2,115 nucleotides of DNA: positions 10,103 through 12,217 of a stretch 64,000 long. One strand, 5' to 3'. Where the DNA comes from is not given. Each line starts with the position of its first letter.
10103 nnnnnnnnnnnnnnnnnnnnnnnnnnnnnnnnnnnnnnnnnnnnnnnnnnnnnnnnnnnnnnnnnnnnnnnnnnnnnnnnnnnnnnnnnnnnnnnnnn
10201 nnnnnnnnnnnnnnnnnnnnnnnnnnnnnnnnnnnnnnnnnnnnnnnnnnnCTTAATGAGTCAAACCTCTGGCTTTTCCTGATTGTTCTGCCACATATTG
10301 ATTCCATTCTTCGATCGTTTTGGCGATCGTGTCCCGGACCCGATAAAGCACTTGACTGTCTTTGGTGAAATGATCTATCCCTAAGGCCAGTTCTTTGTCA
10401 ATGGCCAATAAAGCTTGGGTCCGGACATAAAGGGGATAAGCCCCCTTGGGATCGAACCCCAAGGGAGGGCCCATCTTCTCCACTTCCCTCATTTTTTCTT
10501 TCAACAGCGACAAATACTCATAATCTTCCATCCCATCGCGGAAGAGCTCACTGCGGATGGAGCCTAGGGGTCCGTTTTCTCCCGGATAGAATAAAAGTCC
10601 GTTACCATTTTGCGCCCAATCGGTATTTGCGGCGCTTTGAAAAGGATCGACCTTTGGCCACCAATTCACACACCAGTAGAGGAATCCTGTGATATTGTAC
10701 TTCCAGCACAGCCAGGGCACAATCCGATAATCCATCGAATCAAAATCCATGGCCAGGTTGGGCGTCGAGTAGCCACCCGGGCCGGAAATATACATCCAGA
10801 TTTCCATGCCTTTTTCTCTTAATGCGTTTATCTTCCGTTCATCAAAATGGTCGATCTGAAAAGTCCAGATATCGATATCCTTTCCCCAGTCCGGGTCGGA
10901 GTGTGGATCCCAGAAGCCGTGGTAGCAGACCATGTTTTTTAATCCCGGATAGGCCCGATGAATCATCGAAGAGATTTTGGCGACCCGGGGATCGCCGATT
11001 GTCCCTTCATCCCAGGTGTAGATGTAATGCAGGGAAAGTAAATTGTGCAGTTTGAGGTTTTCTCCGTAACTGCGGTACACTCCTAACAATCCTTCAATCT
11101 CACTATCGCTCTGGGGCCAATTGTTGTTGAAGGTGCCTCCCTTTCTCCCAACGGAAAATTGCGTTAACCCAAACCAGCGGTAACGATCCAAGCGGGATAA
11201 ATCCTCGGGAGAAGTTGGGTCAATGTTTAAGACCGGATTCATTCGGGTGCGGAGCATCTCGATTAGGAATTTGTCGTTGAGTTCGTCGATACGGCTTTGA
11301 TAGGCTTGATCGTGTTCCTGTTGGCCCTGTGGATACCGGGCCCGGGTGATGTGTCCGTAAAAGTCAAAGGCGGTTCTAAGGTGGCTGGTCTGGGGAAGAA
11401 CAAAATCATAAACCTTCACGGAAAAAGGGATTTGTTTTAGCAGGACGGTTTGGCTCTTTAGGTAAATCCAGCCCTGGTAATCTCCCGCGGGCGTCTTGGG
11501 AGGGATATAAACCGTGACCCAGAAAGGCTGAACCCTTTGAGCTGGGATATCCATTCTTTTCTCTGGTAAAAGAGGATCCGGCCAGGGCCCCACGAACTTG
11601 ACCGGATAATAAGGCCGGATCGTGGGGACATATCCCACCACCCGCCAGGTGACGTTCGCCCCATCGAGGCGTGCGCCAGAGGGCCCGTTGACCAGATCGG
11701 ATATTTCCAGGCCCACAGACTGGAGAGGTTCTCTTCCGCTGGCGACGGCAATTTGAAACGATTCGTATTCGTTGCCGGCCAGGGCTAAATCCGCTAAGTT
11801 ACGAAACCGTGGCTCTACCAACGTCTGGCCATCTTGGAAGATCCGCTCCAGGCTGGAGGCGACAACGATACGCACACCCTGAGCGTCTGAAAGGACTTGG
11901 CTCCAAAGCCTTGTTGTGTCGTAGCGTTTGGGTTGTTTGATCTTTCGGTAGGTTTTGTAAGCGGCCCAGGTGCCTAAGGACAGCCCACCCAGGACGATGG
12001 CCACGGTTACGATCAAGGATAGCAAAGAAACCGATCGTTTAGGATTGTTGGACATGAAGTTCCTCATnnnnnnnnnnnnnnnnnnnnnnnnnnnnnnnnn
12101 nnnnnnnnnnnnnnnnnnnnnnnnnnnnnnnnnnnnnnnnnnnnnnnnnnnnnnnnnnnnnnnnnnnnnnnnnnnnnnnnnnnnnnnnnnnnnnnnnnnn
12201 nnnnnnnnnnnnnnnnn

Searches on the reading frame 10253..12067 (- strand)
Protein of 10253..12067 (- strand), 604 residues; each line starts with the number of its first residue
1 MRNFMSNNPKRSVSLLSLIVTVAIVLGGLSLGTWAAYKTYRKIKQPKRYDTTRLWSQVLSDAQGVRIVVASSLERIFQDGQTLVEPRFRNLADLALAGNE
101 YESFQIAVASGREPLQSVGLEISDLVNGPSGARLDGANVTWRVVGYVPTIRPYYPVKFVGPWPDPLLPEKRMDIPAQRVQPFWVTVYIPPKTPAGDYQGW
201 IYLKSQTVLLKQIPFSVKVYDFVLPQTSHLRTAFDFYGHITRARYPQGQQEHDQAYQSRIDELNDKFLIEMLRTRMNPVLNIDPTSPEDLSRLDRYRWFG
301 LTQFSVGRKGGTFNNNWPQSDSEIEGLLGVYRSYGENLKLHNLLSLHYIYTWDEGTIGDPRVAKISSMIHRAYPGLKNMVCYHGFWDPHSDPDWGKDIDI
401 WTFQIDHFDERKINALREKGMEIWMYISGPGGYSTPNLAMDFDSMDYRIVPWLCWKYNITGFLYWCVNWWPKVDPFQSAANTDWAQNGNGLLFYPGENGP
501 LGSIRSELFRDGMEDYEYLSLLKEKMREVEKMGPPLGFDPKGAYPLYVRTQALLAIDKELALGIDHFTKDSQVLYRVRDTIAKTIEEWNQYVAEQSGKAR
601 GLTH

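Call 8: search_protein_families(library=pfam, proteins=[window:10253-12067:-], max_evalue=0.01)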
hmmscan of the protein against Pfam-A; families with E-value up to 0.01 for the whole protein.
window:10253-12067:- (604 aa): 3 families
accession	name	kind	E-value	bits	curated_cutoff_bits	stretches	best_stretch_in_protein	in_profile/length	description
PF13320.12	GH123_cat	-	5.6e-20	72.4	23.1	1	396-522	196-324/324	Glycoside hydrolase 123, catalytic domain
PF22680.2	Glyco_hydro_123_N_2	-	3.4e-11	43.6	27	1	104-204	35-141/142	Glycoside hydrolase 123 N-terminal domain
PF19543.5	GH123_N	-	3.1e-06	25.8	22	1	99-224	200-310/969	Glycoside hydrolase 123, N-terminal domain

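Call 9: search_protein_families(library=ncbifam, proteins=[window:10253-12067:-], max_evalue=0.01)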
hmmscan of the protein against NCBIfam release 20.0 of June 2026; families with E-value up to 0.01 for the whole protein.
window:10253-12067:- (604 aa): 0 families
